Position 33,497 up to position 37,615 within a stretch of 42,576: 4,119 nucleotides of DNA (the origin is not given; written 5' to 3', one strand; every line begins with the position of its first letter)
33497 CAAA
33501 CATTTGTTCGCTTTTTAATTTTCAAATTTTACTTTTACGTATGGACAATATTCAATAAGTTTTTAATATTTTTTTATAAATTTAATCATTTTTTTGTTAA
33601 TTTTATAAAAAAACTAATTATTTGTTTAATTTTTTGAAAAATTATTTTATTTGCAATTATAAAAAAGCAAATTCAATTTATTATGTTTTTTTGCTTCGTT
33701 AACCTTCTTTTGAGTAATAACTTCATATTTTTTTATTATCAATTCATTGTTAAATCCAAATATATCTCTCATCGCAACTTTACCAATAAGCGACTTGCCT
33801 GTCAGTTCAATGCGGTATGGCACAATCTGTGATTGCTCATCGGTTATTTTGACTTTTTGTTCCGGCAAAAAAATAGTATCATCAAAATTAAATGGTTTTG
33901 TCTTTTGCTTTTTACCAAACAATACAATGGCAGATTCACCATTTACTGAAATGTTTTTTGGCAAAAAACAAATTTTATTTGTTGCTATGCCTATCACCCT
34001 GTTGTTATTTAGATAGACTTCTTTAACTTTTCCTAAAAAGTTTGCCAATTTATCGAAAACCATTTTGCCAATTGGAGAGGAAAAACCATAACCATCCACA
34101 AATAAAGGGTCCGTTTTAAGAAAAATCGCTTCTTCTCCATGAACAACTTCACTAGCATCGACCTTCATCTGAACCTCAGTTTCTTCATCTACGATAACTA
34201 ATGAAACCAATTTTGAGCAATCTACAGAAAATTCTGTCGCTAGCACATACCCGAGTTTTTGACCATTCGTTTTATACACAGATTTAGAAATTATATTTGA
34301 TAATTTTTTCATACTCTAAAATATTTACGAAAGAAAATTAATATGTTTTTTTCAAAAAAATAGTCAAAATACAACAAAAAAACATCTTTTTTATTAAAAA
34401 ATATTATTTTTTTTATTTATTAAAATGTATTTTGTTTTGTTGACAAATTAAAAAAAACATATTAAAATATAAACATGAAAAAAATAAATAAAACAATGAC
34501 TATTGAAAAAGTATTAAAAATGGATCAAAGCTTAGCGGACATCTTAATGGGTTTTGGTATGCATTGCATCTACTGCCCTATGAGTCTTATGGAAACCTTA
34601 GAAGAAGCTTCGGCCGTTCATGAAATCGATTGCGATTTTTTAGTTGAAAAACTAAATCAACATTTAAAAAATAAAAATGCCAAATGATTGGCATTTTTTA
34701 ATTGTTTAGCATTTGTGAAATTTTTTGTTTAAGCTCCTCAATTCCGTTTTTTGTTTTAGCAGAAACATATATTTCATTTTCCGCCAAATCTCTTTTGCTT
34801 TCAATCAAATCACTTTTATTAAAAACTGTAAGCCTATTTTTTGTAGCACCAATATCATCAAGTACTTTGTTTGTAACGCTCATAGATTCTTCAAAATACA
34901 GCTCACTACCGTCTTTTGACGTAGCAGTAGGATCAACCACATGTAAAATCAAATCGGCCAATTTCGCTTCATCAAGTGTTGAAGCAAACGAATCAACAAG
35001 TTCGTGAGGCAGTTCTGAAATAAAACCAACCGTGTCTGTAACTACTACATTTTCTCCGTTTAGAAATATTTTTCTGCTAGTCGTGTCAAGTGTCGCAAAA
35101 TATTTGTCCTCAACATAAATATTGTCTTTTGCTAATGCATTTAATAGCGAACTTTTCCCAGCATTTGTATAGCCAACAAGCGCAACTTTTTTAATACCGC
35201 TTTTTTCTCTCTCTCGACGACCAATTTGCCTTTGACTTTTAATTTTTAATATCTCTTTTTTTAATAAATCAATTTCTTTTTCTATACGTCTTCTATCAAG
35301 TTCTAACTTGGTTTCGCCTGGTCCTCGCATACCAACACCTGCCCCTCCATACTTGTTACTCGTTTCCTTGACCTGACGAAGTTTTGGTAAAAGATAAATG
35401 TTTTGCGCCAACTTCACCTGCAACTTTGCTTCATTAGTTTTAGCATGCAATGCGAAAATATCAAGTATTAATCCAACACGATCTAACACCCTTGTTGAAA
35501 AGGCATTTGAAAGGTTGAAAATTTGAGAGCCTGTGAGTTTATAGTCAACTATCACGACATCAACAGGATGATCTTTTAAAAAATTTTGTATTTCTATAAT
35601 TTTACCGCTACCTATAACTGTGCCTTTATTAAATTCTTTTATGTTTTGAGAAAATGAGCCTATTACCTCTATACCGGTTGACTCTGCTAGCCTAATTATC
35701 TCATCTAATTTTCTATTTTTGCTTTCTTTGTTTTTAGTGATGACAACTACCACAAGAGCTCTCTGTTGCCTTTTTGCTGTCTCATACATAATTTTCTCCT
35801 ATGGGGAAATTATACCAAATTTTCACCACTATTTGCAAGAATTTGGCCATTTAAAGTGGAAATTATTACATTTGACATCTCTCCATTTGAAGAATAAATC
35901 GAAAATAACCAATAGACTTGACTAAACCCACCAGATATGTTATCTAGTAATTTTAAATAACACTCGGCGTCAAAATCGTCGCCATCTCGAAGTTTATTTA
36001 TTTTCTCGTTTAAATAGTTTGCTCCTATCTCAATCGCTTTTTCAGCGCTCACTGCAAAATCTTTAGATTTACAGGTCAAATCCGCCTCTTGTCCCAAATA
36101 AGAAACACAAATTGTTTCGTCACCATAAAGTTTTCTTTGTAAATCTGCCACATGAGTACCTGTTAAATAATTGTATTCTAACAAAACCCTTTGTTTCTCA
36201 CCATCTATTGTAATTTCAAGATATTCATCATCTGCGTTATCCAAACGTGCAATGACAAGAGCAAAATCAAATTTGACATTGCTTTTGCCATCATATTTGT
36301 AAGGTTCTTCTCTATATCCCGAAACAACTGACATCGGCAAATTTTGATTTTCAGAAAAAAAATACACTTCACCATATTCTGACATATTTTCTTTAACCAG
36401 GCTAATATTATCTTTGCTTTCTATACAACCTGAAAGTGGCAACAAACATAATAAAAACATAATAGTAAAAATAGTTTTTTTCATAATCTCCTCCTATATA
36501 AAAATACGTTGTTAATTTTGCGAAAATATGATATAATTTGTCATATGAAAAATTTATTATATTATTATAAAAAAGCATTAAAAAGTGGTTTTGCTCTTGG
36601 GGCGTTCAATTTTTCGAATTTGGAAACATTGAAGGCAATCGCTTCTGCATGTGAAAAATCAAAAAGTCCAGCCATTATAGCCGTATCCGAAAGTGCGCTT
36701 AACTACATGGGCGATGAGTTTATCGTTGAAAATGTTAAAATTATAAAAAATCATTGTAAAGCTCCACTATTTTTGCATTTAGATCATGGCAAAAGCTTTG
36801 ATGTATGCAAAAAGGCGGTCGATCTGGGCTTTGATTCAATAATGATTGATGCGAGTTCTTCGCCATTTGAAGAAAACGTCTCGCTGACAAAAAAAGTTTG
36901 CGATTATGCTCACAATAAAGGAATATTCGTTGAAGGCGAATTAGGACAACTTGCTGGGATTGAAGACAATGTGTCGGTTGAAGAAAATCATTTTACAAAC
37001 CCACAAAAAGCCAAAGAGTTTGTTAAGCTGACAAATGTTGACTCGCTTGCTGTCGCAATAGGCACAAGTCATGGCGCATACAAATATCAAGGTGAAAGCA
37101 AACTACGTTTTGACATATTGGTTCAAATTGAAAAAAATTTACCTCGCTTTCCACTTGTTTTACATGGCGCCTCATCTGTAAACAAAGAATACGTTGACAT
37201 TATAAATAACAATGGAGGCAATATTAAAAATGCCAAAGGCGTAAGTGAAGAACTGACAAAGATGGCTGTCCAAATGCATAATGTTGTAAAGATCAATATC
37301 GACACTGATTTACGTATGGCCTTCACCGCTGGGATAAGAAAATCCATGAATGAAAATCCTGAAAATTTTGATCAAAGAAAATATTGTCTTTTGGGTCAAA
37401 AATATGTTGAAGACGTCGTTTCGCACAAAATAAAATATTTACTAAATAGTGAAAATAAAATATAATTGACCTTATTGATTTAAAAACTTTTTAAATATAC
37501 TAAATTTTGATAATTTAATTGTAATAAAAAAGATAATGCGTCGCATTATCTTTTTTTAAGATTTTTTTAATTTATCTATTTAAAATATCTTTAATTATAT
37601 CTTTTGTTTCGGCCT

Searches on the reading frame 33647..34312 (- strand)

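Call 41: search_protein_families(library=pfam, proteins=[window:33647-34312:-], max_evalue=0.001)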
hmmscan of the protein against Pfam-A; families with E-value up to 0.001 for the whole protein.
window:33647-34312:- (221 aa): 1 family
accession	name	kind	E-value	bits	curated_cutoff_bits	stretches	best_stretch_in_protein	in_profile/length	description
PF05239.21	PRC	-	6.1e-09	36.2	21.2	0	74-117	3-48/78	PRC-barrel domain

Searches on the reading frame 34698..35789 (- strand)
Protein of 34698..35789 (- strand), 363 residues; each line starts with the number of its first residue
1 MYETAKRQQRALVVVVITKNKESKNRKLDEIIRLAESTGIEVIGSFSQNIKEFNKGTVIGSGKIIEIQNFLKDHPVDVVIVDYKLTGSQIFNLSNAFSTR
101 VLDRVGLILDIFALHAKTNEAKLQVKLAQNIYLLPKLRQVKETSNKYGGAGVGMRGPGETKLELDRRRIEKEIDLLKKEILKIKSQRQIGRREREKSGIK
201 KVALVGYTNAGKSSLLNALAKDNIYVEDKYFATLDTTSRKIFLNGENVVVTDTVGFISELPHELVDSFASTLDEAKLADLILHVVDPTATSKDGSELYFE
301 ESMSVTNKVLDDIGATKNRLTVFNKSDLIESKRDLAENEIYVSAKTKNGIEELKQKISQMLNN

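Call 7: search_protein_families(library=ncbifam, proteins=[window:34698-35789:-])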
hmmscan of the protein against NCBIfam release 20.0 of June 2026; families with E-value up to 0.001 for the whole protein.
window:34698-35789:- (363 aa): 21 families
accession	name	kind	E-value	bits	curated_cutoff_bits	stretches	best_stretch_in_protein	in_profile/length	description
TIGR03156.1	GTP_HflX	equivalog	2.5e-114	381.9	216.75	1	10-361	1-351/351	GTPase HflX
NF008280.0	PRK11058.1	equivalog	3.7e-75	253.3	441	1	9-361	10-361/426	ribosome rescue GTPase HflX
NF003661.0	PRK05291.1-3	equivalog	4.5e-18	65.8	380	1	167-361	187-370/448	tRNA uridine-5-carboxymethylaminomethyl(34) synthesis GTPase MnmE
TIGR00450.1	mnmE_trmE_thdF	equivalog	2.2e-13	50.1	252.6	1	169-361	182-367/446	tRNA uridine-5-carboxymethylaminomethyl(34) synthesis GTPase MnmE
TIGR03594.1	GTPase_EngA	equivalog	6.3e-13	48.5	306.7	1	201-361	2-160/432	ribosome biogenesis GTPase Der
NF000908.1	PRK00089.1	equivalog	1.2e-12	47.7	237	1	202-362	6-168/291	GTPase Era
TIGR03918.1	GTP_HydF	equivalog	2.9e-12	46.1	325.55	1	196-362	4-168/392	[FeFe] hydrogenase H-cluster maturation GTPase HydF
TIGR02729.1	Obg_CgtA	equivalog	3.1e-10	39.6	280.25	1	199-361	157-328/329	Obg family GTPase CgtA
NF008956.1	PRK12299.1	equivalog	3.3e-10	39.4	300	1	199-362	158-326/327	GTPase ObgE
TIGR00436.1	era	equivalog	5.9e-10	38.9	116.25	1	201-362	2-164/270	GTPase Era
NF002828.0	PRK03003.1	equivalog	6.7e-10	38.2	631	1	188-339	202-348/477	ribosome biogenesis GTPase Der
NF008955.0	PRK12297.1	equivalog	1.9e-09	36.9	406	1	200-362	160-329/429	GTPase ObgE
NF007071.0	PRK09518.1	equivalog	2.3e-08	33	953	1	187-340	432-580/706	bifunctional cytidylate kinase/GTPase Der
TIGR00231.1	small_GTP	domain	3.4e-08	33.4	42.5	1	199-286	3-92/164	GTP-binding protein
TIGR03596.1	GTPase_YlqF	equivalog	5.1e-08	32.6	208.2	1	171-228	92-147/276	ribosome biogenesis GTPase YlqF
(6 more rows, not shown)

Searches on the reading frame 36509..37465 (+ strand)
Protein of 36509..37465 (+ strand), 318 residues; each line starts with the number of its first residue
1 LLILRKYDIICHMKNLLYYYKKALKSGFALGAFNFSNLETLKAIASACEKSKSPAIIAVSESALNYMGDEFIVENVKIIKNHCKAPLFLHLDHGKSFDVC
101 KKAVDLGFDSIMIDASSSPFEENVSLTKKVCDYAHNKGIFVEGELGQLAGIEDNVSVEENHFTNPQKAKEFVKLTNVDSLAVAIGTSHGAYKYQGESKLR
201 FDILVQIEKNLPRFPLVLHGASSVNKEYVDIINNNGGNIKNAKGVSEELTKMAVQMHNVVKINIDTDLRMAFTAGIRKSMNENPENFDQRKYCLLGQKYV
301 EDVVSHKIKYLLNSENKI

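Call 41: search_protein_families(library=pfam, proteins=[window:36509-37465:+], max_evalue=0.001)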
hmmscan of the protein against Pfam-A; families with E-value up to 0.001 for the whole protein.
window:36509-37465:+ (318 aa): 1 family
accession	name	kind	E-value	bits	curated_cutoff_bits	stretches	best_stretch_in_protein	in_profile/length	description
PF01116.26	F_bP_aldolase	-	6.4e-89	298.6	25.5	1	18-317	5-277/277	Fructose-bisphosphate aldolase class-II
